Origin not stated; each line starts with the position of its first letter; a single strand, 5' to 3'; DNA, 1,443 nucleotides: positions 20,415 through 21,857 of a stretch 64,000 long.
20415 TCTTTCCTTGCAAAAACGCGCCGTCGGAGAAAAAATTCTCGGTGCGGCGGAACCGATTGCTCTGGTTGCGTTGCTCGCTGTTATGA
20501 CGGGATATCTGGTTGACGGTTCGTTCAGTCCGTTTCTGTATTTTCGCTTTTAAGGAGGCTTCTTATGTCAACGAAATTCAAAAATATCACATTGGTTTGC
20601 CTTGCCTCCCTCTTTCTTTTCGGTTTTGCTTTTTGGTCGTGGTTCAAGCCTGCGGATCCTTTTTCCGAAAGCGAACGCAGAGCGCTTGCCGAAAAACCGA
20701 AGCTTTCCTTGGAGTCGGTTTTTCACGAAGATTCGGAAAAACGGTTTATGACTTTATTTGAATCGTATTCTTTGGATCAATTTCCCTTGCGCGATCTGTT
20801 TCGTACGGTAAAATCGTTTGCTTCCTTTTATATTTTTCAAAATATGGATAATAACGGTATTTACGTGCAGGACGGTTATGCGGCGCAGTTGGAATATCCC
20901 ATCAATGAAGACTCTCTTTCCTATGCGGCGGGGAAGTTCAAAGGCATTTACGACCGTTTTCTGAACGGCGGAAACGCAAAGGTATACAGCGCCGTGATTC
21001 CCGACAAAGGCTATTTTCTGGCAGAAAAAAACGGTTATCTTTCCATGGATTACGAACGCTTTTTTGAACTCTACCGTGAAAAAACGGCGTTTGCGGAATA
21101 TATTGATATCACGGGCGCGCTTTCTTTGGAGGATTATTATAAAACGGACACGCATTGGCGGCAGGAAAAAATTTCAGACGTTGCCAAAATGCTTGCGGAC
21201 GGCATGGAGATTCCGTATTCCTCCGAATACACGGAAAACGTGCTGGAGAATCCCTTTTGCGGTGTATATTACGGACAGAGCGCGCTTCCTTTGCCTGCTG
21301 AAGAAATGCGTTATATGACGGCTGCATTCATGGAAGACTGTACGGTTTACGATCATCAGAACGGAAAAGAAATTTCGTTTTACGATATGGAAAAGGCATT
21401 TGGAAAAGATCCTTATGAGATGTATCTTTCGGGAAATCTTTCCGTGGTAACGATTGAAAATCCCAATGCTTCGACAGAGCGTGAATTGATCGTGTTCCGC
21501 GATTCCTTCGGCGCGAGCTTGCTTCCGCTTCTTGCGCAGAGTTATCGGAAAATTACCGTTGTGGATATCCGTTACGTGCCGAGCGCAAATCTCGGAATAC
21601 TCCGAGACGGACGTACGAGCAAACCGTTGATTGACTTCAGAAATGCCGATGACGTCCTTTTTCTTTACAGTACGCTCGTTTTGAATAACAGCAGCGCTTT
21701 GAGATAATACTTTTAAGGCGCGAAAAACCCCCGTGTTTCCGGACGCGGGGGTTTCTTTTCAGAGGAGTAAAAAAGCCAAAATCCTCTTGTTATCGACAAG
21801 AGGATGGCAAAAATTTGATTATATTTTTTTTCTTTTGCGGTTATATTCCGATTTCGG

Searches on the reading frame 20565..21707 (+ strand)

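Call 77: search_protein_families(library=pfam, proteins=[window:20565-21707:+], max_evalue=0.001)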
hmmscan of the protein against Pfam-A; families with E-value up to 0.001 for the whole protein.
window:20565-21707:+ (380 aa): 1 family
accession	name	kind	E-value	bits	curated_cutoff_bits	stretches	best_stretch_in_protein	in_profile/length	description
PF14286.12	DHHW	-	1.5e-06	28.2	25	1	191-333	236-385/385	DHHW protein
